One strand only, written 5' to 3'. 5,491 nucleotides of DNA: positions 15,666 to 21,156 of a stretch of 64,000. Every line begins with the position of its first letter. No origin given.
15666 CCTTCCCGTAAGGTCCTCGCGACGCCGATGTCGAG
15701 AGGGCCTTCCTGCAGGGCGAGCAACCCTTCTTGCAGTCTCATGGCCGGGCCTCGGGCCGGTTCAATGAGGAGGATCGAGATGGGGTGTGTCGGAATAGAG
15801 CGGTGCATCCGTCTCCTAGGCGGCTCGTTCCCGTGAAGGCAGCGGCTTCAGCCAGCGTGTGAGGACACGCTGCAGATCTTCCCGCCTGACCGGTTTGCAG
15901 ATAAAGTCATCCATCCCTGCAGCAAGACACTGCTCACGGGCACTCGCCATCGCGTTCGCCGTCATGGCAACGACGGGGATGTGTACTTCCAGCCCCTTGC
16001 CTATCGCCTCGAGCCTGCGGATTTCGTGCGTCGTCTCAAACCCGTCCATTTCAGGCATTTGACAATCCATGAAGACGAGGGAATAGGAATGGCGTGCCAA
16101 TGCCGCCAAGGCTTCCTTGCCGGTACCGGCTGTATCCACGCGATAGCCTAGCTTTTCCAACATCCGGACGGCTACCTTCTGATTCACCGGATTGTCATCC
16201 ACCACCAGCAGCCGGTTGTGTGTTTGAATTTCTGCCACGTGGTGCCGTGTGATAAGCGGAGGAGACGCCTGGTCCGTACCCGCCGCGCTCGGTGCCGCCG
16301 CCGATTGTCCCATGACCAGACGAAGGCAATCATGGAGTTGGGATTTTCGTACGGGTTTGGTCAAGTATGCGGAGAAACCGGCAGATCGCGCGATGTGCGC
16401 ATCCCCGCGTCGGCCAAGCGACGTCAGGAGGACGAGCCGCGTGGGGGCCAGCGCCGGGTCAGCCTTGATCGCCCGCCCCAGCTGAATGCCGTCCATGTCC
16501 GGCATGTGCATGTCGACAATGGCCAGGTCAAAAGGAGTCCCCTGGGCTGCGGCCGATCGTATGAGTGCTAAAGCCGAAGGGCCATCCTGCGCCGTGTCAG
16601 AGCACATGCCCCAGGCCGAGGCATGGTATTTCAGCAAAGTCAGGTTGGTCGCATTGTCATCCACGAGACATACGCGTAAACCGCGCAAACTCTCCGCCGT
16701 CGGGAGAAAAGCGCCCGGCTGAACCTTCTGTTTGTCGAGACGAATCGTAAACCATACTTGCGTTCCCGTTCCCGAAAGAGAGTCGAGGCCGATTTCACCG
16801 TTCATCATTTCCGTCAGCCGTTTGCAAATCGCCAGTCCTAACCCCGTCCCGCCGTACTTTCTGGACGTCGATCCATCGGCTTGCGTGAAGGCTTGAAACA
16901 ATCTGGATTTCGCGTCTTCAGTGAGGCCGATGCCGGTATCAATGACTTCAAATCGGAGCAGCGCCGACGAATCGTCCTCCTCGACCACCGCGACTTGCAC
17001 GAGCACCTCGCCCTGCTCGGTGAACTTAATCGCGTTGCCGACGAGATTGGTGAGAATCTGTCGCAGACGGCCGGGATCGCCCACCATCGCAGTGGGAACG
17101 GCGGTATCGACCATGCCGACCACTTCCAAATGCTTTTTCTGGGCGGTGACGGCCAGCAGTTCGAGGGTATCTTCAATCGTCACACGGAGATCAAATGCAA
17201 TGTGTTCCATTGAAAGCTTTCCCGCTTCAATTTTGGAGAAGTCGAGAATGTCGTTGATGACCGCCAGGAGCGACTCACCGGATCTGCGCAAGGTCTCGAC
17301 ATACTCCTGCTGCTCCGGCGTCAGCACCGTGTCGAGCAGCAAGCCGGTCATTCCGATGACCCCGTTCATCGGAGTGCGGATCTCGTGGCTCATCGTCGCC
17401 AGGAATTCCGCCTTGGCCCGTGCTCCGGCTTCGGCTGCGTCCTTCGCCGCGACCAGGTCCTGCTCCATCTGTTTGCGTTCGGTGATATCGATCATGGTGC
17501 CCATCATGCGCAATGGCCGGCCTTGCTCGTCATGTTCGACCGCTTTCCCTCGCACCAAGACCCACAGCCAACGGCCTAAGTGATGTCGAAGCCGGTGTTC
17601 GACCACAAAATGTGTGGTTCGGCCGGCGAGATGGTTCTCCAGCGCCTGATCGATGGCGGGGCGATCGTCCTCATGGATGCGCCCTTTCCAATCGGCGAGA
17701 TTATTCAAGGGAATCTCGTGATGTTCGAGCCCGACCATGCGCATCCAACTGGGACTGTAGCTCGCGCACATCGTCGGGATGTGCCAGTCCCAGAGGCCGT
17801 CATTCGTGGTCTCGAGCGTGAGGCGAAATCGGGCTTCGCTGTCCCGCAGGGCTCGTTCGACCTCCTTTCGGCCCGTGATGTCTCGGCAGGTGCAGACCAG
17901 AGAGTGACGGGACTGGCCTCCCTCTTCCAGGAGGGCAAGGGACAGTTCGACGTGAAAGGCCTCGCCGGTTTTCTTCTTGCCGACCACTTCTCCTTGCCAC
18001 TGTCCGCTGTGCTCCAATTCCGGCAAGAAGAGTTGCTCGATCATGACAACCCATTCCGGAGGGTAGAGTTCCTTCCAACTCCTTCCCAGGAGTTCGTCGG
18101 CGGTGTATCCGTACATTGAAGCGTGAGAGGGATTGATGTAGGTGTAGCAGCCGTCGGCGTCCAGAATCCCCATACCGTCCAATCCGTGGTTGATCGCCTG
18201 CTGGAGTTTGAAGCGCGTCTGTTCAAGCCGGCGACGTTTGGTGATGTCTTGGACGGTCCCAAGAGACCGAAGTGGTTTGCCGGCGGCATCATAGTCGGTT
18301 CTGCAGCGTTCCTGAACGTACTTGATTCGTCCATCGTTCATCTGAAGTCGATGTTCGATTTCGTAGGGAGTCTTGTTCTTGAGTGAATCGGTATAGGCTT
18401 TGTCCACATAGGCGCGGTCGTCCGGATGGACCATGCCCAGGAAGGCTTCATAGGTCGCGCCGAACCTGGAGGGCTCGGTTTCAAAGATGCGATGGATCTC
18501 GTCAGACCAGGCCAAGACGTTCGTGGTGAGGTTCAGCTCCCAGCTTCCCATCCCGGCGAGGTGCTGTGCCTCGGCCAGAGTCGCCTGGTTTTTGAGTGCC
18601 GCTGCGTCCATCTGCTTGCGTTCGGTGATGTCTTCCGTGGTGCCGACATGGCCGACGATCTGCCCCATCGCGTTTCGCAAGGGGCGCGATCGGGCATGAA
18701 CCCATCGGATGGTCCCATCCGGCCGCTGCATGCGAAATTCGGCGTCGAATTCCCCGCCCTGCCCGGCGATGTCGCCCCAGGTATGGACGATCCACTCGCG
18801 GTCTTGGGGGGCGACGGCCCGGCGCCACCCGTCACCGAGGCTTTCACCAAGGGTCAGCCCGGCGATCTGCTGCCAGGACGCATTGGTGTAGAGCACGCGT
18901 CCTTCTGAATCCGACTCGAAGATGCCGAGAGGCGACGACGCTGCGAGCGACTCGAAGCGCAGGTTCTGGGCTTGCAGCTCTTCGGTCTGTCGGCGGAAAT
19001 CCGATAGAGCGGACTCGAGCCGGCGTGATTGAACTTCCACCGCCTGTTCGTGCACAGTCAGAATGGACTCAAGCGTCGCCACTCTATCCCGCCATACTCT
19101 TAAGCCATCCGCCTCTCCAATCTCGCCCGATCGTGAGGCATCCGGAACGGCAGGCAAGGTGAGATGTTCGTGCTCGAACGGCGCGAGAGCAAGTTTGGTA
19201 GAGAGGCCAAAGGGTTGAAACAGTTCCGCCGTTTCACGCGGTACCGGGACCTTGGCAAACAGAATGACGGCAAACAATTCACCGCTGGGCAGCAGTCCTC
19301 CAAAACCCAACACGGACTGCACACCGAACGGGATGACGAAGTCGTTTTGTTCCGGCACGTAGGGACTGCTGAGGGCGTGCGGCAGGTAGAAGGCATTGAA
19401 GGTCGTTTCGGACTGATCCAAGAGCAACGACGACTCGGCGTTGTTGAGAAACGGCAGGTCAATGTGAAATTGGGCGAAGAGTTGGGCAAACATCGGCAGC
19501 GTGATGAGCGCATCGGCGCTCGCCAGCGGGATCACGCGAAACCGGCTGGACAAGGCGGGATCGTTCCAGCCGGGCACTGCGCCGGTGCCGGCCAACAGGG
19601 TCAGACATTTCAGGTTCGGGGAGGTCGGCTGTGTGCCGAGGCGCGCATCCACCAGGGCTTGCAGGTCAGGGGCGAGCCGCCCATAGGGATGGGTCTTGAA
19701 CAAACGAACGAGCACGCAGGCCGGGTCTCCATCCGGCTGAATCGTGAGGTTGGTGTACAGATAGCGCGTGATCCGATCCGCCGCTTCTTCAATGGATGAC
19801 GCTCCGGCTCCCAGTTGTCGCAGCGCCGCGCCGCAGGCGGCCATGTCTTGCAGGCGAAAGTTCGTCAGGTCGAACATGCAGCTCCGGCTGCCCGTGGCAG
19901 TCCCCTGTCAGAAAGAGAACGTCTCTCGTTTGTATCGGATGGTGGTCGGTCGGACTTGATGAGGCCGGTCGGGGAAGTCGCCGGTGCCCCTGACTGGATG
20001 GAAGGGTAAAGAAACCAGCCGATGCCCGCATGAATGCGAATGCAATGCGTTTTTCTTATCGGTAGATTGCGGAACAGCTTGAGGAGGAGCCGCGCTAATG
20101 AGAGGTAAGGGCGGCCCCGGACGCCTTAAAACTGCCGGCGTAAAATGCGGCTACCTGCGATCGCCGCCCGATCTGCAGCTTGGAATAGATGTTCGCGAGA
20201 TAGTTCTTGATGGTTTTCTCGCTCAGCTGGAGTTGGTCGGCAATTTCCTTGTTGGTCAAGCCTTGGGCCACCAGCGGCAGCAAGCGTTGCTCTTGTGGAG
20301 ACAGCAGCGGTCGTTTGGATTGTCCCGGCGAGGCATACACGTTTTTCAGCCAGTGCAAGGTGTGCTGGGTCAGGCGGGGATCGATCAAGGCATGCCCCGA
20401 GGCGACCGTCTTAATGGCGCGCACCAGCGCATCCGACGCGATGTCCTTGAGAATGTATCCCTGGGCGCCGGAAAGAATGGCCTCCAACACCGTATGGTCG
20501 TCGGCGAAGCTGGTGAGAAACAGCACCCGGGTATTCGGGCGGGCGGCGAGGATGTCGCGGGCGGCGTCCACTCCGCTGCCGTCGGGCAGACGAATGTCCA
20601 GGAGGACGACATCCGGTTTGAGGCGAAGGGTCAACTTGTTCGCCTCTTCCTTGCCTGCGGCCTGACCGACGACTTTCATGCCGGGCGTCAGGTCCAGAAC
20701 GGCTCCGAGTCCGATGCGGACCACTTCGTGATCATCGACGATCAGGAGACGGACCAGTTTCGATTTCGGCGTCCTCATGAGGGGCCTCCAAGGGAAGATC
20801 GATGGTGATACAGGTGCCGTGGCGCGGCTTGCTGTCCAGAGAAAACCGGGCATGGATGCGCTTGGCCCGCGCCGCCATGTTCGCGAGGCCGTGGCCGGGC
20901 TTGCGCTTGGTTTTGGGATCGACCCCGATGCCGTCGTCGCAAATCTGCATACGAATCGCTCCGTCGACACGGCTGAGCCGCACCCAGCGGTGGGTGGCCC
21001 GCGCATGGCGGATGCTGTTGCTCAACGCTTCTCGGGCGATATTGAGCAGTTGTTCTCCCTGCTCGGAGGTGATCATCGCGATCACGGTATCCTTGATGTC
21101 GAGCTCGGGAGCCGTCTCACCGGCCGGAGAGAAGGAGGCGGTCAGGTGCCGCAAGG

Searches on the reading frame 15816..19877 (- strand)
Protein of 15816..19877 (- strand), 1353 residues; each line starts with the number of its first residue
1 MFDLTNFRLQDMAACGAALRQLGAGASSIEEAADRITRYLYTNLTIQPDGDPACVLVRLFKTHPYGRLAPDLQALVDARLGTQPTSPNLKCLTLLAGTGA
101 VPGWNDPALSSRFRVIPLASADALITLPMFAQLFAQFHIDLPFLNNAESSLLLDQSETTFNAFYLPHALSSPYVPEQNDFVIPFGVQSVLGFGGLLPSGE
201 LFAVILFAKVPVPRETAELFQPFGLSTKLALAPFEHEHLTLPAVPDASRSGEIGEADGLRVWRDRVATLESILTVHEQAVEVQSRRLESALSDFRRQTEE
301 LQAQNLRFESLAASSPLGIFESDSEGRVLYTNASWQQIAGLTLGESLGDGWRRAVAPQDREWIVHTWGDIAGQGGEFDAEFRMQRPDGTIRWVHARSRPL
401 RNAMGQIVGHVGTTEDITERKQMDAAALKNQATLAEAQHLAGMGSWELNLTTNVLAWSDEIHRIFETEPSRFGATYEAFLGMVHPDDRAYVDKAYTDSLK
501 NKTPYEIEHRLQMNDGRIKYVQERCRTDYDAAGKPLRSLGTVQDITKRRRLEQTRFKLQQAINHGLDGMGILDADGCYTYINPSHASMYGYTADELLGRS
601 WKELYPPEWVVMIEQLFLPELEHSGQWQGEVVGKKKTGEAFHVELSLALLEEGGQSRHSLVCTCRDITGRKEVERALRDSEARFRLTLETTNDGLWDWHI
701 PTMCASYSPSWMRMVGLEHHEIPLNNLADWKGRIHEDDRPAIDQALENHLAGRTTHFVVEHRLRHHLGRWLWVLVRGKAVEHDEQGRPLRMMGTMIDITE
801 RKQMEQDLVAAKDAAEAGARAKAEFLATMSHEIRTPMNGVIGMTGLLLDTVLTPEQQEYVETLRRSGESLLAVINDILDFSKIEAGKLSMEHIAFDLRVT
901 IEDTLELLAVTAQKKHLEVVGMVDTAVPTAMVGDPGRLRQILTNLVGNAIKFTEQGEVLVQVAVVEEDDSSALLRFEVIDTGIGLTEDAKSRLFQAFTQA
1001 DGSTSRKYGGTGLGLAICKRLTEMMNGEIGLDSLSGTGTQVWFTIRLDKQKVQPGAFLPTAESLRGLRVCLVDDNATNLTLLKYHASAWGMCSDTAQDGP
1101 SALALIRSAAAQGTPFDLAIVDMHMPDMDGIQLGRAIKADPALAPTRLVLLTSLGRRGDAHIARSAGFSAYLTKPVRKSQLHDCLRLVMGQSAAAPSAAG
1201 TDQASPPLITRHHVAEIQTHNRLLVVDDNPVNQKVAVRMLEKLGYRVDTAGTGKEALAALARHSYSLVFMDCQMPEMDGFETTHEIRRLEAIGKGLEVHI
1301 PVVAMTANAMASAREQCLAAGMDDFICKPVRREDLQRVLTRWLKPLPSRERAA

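Call 58: search_protein_families(library=pfam, proteins=[window:15816-19877:-], max_evalue=0.001)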
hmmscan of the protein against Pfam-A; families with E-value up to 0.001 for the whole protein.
window:15816-19877:- (1353 aa): 10 families
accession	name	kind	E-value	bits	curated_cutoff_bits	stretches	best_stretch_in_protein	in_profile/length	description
PF08447.18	PAS_3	-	1.2e-63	211.9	25.6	4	707-795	4-89/89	PAS fold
PF00072.30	Response_reg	-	7.9e-47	158.5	30.2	2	1224-1338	2-109/111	Response regulator receiver domain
PF08448.16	PAS_4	-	2.5e-37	127.9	23.1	3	314-422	3-110/110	PAS fold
PF13426.13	PAS_9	-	6.6e-36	123.1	27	2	567-668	2-102/103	PAS domain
PF00989.32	PAS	-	3.7e-31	107.9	22.6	2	561-667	6-113/113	PAS fold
PF02518.31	HATPase_c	-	9.8e-29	100.5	26.4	1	933-1048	1-110/111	Histidine kinase-, DNA gyrase B-, and HSP90-like ATPase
PF00512.31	HisKA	-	5e-23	81.4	26.9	1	821-886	1-66/66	His Kinase A (phospho-acceptor) domain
PF13188.13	PAS_8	-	3.7e-11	43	21.8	1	307-355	2-51/65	PAS domain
PF24896.1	Receiver_CRE1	-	2.9e-09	37.7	27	0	1223-1341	9-133/136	AHK4/CRE1/WOL first receiver domain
PF14598.12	PAS_11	-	6.4e-05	23.3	25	0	325-402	11-88/109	PAS domain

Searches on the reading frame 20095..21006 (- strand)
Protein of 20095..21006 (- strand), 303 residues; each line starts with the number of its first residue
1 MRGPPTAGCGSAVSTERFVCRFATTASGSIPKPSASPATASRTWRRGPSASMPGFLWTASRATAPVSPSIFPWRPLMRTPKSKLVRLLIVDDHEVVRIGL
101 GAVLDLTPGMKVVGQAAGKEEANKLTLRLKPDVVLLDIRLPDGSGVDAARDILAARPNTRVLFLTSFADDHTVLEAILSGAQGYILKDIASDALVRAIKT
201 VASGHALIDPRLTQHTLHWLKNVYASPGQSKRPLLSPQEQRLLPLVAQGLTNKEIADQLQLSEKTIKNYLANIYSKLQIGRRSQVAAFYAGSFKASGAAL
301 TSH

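Call 3: search_protein_families(library=pfam, proteins=[window:20095-21006:-], max_evalue=0.01)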
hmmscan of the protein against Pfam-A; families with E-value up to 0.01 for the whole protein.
window:20095-21006:- (303 aa): 7 families
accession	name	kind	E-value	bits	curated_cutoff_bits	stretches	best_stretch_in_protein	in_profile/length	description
PF00072.30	Response_reg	-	1.5e-23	83.5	30.2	1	88-199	2-111/111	Response regulator receiver domain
PF00196.25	GerE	-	1.2e-17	63.7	23.5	1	235-287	3-55/57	Bacterial regulatory proteins, luxR family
PF08281.18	Sigma70_r4_2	-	1.1e-06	28.6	25.7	1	235-276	11-53/54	Sigma-70, region 4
PF13384.12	HTH_23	-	0.00017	21.8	24.6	1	241-270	9-38/50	Homeodomain-like domain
PF14493.12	HTH_40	-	0.00046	20.9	27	1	245-276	8-39/89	Helix-turn-helix domain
PF08280.17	HTH_Mga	-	0.0054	17.1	23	1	250-273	20-43/59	M protein trans-acting positive regulator (MGA) HTH domain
PF04545.22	Sigma70_r4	-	0.0095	15.9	24.1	0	236-277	6-48/50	Sigma-70, region 4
